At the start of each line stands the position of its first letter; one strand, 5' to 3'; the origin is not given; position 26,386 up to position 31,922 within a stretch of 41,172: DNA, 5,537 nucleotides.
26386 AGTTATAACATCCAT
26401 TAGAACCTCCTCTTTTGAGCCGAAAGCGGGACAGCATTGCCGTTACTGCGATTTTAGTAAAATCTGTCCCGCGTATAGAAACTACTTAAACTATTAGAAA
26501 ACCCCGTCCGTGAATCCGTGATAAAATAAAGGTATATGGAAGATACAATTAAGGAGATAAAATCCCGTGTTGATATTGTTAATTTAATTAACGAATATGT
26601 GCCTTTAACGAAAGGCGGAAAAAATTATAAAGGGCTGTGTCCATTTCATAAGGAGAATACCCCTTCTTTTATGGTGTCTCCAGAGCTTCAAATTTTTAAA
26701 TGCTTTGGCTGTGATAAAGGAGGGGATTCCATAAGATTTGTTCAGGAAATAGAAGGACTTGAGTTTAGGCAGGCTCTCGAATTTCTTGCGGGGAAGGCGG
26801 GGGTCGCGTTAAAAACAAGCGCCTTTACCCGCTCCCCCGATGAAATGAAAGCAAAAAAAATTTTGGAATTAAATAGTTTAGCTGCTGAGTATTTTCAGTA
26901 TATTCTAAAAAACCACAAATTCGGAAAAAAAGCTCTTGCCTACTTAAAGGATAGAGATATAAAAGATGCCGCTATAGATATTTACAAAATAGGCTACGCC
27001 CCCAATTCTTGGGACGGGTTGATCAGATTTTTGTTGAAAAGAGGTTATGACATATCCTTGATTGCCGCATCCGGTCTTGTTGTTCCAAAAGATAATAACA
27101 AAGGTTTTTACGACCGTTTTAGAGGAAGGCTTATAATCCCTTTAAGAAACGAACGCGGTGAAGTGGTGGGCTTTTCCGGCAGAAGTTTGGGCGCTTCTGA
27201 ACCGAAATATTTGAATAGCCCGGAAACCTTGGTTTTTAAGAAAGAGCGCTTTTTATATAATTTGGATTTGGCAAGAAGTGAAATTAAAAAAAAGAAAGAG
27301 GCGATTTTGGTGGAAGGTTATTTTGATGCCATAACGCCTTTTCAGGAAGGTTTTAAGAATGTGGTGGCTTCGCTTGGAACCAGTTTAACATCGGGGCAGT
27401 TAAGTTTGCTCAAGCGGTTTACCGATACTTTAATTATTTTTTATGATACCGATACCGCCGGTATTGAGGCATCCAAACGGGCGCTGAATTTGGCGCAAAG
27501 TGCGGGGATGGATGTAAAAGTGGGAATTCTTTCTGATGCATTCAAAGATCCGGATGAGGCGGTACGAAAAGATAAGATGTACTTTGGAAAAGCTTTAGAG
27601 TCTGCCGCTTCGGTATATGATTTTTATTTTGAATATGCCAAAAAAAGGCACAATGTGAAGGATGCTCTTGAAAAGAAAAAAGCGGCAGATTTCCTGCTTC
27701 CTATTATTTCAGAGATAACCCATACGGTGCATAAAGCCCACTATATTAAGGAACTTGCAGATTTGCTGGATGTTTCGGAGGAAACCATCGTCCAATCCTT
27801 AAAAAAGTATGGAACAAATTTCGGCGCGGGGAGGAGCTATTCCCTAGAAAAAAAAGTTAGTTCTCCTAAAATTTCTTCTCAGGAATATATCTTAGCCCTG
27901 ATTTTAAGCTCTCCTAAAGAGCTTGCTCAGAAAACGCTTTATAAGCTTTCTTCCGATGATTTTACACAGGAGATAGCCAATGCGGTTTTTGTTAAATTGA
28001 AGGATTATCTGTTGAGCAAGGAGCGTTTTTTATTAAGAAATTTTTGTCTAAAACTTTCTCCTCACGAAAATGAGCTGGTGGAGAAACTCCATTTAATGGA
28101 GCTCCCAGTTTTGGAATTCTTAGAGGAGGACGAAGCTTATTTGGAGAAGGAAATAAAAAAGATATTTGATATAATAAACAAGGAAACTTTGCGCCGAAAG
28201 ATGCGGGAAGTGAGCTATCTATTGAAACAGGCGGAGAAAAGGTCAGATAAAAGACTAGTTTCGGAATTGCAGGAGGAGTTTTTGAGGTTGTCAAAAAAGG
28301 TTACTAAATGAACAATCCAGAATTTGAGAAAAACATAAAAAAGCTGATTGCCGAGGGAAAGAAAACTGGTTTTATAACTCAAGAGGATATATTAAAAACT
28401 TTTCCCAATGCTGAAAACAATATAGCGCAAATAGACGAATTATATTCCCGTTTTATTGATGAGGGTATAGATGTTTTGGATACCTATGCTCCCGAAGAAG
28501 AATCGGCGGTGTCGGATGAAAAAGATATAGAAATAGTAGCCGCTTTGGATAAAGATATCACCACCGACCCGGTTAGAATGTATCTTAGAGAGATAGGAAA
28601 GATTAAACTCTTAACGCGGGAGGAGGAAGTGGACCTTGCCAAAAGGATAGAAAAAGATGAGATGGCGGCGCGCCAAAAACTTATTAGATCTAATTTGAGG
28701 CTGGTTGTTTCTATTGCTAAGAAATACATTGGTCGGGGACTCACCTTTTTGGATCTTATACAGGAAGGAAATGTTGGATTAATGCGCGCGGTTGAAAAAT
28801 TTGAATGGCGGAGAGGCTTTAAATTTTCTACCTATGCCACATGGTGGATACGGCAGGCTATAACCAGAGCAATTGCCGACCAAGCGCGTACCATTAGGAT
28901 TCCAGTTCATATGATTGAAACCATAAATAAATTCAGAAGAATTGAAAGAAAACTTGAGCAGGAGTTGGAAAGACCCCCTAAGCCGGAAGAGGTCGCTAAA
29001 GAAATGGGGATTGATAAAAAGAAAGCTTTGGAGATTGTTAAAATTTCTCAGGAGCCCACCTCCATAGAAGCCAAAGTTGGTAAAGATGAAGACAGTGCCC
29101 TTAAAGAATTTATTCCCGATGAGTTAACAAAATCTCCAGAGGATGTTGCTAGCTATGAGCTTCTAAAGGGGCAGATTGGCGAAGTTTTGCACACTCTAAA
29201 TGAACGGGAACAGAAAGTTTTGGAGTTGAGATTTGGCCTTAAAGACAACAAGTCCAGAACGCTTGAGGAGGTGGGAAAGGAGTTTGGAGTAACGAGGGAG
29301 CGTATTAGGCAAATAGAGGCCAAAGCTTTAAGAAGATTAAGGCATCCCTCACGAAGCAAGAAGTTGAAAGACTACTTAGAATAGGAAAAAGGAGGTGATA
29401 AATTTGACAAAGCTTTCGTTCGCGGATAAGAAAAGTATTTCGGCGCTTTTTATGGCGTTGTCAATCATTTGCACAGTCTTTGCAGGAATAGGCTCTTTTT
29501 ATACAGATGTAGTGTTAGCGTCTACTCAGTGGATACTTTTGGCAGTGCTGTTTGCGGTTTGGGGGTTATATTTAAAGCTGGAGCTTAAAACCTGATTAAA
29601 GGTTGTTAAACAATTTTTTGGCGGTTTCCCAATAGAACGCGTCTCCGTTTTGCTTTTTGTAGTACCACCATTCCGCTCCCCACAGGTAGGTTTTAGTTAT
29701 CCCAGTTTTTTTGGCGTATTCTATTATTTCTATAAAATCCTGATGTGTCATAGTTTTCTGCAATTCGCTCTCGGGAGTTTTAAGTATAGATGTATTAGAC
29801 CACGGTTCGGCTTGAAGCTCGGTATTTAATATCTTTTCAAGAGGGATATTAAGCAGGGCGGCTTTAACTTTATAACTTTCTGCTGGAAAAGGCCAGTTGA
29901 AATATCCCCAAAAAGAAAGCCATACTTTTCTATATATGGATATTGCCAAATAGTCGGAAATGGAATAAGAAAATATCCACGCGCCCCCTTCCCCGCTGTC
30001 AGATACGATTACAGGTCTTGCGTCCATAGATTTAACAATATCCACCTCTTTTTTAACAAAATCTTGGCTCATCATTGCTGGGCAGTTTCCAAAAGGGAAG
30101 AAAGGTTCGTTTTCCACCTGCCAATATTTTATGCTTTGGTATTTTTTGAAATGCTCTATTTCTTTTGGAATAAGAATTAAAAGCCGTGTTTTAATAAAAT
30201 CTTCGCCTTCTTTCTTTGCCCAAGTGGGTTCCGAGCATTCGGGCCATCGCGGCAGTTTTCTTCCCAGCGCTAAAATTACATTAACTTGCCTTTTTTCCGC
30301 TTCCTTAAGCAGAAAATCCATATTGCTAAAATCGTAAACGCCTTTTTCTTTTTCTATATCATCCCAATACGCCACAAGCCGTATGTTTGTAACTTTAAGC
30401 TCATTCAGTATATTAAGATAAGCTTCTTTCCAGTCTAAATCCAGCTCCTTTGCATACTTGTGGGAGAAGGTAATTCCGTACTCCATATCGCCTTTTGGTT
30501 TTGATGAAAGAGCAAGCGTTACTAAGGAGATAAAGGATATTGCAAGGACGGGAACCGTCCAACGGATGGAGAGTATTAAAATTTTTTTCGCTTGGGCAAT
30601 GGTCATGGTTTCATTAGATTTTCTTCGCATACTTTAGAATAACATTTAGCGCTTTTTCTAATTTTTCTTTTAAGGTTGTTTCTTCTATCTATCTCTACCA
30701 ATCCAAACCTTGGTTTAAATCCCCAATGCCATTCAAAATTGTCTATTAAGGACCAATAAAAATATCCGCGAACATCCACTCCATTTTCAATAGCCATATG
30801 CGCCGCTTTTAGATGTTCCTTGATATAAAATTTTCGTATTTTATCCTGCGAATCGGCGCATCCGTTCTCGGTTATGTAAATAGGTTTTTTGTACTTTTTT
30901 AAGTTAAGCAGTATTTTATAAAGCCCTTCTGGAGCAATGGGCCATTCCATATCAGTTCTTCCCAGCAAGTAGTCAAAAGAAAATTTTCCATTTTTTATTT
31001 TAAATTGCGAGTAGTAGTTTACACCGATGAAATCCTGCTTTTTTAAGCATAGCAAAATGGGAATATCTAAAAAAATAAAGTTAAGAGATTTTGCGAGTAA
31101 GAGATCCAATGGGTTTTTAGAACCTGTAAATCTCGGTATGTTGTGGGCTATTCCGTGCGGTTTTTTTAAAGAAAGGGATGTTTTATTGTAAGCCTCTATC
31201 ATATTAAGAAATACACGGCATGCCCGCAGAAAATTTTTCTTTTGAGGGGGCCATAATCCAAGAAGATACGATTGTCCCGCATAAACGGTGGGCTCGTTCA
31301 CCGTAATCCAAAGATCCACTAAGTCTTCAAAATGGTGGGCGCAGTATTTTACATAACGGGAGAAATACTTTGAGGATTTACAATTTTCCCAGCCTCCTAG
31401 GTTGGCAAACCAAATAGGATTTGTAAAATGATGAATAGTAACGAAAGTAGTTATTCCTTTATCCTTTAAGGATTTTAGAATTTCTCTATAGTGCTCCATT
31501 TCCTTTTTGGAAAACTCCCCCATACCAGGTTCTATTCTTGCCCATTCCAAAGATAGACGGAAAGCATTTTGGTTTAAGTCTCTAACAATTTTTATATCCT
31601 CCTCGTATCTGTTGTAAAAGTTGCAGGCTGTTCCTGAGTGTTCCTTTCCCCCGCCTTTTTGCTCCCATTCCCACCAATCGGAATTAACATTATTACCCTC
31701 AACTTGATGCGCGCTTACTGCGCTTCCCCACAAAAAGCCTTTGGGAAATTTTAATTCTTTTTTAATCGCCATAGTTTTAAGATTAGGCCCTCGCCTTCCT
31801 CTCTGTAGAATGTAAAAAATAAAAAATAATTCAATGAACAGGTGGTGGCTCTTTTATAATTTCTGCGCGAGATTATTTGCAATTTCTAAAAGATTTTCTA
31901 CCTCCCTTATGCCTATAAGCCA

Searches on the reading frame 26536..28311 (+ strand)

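Call 53: search_protein_families(library=pfam, proteins=[window:26536-28311:+], max_evalue=0.00001)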
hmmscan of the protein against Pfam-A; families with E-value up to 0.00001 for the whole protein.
window:26536-28311:+ (591 aa): 6 families
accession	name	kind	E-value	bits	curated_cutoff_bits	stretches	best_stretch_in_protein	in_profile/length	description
PF08275.17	DNAG_N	-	9.6e-39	132.8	26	1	119-246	1-127/128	DNA primase catalytic core, N-terminal domain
PF01807.25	Zn_ribbon_DnaG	-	1.5e-35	121.3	24.9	1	2-94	3-95/98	CHC2 zinc finger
PF13155.12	Toprim_2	-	6.6e-20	71.7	22.1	1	257-342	1-87/88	Toprim-like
PF13662.12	Toprim_4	-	1.8e-15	57.4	25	1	255-328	2-82/85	Toprim domain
PF01751.28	Toprim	-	7.8e-11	42.4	23.1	1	255-328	1-92/96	Toprim domain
PF10410.14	DnaB_bind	-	3.6e-10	40.4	20.6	1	361-416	1-56/56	DnaB-helicase binding domain of primase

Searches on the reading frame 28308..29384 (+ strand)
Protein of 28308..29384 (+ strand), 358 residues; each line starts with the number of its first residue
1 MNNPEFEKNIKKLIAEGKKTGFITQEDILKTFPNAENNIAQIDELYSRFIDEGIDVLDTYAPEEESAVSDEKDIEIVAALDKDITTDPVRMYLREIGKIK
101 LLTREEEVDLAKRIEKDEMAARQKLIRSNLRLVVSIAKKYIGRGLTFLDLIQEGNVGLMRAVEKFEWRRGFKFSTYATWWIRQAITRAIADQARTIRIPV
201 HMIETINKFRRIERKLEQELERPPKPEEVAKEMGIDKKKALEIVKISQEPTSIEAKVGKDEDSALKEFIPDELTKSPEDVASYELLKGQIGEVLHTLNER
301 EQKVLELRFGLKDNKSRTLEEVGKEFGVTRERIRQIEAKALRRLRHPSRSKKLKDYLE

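Call 12: search_protein_families(library=pfam, proteins=[window:28308-29384:+], max_evalue=0.001)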
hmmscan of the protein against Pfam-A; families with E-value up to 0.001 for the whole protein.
window:28308-29384:+ (358 aa): 5 families
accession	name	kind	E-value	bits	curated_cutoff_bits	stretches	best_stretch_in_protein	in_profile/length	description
PF04542.20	Sigma70_r2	-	4.9e-24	84.3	24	1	125-195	1-71/71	Sigma-70 region 2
PF04539.22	Sigma70_r3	-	3.7e-21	75.4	25.3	1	204-279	1-76/78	Sigma-70 region 3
PF04545.22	Sigma70_r4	-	4e-19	68.3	24.1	1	293-346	1-50/50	Sigma-70, region 4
PF00140.25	Sigma70_r1_2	-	4.3e-17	62.2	22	1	87-117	1-31/34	Sigma-70 factor, region 1.2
PF03979.19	Sigma70_r1_1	-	6.2e-14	52.2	22.5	1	7-73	4-69/81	Sigma-70 factor, region 1.1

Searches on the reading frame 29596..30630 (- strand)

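Call 12: search_protein_families(library=pfam, proteins=[window:29596-30630:-], max_evalue=0.001)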
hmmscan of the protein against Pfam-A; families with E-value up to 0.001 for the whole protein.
window:29596-30630:- (344 aa): 1 family
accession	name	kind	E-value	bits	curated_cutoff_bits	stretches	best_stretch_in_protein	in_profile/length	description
PF02449.21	Glyco_hydro_42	-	2.3e-05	24.4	21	0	73-140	17-78/376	Beta-galactosidase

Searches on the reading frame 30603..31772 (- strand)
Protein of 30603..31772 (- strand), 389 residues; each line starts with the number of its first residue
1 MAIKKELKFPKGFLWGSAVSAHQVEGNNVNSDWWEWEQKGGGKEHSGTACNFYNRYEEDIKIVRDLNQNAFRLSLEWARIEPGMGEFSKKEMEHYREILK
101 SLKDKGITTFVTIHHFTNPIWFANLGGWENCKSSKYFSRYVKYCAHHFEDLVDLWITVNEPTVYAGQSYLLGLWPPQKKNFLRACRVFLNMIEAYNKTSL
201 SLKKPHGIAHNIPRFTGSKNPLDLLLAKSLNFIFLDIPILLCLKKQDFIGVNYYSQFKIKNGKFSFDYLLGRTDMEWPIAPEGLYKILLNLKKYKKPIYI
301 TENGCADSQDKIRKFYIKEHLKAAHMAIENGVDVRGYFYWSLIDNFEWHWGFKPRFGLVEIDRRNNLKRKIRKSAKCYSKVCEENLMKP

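Call 12: search_protein_families(library=pfam, proteins=[window:30603-31772:-], max_evalue=0.001)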
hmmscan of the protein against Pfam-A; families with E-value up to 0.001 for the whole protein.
window:30603-31772:- (389 aa): 2 families
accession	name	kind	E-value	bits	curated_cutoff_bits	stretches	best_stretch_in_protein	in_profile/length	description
PF00232.24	Glyco_hydro_1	-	4.4e-82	276.3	22.6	2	8-198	4-203/453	Glycosyl hydrolase family 1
PF00150.24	Cellulase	-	5.9e-07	29.7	23.5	1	46-341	11-267/272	Cellulase (glycosyl hydrolase family 5)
